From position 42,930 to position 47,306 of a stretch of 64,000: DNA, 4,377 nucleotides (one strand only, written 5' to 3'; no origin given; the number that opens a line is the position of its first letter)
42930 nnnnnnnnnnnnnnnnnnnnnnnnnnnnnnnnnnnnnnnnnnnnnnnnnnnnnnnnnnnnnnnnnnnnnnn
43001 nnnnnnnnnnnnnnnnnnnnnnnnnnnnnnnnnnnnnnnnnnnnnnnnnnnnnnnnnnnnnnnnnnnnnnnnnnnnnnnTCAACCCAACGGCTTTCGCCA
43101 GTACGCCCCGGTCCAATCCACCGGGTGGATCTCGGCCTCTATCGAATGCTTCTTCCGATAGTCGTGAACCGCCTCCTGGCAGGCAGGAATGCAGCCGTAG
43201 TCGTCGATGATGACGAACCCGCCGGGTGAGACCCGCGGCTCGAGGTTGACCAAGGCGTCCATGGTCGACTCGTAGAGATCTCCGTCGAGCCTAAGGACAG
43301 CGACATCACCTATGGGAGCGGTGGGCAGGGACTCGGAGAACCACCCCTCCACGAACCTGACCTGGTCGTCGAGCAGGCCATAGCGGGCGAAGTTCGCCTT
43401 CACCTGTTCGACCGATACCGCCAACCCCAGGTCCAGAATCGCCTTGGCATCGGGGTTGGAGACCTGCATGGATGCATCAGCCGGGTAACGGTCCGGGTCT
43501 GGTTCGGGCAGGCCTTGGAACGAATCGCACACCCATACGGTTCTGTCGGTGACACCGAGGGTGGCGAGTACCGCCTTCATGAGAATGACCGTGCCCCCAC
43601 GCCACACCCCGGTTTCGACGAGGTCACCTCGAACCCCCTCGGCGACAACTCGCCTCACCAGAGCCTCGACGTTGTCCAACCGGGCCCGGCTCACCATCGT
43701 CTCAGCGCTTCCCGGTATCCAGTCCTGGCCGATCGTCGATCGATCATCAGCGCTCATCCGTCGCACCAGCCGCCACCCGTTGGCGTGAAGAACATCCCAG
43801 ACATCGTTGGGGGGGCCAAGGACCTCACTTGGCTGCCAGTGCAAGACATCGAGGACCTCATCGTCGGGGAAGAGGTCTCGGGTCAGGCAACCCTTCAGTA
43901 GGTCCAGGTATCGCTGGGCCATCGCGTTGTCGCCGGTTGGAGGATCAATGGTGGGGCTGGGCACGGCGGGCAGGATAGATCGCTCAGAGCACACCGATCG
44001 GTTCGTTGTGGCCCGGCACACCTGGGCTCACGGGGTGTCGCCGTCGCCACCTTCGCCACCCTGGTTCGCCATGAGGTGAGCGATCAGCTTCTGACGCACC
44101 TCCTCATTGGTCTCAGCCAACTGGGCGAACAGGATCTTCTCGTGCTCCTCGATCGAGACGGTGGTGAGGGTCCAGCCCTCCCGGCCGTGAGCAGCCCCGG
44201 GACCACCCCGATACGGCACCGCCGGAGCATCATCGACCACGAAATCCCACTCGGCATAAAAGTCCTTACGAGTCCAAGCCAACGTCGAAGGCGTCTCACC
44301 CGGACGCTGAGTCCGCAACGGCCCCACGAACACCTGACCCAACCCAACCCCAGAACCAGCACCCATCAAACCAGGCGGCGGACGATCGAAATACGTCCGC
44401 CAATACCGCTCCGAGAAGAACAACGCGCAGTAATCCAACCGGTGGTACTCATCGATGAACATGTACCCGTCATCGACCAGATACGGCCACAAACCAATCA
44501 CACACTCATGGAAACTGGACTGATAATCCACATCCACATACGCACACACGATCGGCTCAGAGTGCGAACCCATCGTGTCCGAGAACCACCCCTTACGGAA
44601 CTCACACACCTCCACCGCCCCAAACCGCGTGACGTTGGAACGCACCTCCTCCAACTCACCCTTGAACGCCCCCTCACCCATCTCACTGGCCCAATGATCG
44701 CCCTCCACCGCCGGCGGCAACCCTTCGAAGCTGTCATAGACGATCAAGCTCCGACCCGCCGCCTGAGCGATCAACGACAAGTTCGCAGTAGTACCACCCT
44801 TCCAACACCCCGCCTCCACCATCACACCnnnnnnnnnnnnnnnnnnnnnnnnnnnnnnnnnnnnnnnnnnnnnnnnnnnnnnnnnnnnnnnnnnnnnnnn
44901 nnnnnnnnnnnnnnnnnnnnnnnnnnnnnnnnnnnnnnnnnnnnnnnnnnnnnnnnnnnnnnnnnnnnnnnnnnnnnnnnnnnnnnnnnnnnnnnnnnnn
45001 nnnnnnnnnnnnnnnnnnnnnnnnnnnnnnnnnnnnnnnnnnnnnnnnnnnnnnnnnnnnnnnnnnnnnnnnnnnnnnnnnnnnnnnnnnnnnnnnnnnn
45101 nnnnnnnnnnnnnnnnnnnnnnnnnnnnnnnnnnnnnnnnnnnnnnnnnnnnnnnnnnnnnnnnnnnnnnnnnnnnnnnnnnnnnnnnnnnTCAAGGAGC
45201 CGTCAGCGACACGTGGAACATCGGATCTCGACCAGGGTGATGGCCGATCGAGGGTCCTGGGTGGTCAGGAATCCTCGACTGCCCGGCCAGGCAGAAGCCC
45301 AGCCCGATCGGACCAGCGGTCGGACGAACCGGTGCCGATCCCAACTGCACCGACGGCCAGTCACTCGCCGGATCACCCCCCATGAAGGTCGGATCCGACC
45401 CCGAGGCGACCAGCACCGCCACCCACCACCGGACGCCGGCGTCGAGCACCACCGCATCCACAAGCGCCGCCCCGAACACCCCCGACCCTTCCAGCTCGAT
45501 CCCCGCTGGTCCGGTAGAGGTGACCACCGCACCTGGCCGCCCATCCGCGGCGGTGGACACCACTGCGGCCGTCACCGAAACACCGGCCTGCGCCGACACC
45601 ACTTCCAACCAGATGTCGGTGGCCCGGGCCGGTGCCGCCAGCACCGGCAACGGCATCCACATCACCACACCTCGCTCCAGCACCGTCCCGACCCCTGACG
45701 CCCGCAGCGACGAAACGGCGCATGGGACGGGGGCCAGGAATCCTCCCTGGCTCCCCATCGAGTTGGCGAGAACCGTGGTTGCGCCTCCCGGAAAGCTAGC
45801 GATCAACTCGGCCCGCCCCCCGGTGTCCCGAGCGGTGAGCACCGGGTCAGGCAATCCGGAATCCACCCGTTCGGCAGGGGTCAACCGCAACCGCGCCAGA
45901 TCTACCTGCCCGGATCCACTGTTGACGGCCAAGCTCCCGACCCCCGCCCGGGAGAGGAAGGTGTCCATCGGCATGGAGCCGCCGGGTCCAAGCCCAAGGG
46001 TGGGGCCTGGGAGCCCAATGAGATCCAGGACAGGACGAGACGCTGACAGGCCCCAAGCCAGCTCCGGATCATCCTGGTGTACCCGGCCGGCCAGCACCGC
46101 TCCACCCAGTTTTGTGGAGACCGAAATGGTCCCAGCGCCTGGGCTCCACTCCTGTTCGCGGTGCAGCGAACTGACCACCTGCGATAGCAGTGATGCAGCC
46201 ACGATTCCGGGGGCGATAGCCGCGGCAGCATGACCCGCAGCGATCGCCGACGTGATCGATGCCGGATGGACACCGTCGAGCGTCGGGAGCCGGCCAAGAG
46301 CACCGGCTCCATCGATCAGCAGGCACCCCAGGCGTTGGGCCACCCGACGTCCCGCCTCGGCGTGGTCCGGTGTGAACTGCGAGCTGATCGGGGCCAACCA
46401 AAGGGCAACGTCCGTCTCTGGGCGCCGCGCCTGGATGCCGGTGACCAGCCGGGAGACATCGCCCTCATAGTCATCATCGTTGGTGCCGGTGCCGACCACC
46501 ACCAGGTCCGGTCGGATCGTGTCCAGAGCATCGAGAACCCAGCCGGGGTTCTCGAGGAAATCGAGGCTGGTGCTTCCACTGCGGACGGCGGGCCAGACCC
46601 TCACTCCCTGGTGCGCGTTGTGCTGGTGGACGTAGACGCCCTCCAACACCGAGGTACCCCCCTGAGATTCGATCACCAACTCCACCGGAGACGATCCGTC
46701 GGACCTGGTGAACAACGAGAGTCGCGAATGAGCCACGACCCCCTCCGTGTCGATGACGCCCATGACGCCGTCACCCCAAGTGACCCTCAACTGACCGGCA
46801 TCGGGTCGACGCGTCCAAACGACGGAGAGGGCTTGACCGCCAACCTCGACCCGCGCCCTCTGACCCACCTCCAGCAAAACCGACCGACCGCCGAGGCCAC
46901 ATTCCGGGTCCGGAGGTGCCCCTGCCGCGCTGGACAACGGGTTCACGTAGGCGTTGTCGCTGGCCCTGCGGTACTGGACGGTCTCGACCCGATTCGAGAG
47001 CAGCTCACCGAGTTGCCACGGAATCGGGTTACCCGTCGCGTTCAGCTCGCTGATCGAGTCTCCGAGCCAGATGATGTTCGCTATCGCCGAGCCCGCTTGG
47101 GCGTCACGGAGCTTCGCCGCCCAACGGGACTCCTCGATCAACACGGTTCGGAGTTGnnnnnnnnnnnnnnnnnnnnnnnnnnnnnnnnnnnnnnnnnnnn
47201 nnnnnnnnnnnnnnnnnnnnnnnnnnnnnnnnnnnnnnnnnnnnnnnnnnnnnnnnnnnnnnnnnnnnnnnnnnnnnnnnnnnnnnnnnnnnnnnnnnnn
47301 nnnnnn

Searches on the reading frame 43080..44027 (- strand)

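Call 33: search_protein_families(library=pfam, proteins=[window:43080-44027:-], max_evalue=0.0001)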
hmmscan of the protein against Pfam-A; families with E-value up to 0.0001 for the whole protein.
window:43080-44027:- (315 aa): 2 families
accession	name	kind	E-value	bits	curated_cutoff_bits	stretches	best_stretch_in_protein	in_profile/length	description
PF05711.17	TylF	-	4.7e-94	315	23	1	38-312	2-264/264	Macrocin-O-methyltransferase (TylF)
PF13578.12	Methyltransf_24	-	8.2e-12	46.4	26.3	1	137-277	1-105/105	Methyltransferase domain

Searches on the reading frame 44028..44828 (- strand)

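Call 33: search_protein_families(library=pfam, proteins=[window:44028-44828:-], max_evalue=0.0001)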
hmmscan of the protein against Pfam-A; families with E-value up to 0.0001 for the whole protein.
window:44028-44828:- (266 aa): 2 families
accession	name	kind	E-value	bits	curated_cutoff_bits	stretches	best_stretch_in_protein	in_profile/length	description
PF05711.17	TylF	-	4.9e-16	59.2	23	1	1-139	93-240/264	Macrocin-O-methyltransferase (TylF)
PF13578.12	Methyltransf_24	-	3.6e-09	37.9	26.3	1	4-128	1-105/105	Methyltransferase domain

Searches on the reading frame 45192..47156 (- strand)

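Call 32: search_protein_families(library=pfam, proteins=[window:45192-47156:-], max_evalue=0.0001)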
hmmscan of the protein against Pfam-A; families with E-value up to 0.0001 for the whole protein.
window:45192-47156:- (654 aa): 1 family
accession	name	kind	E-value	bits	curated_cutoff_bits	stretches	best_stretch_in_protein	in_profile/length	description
PF13472.12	Lipase_GDSL_2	-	1.1e-05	26.5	32.9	1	190-298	39-171/178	GDSL-like Lipase/Acylhydrolase family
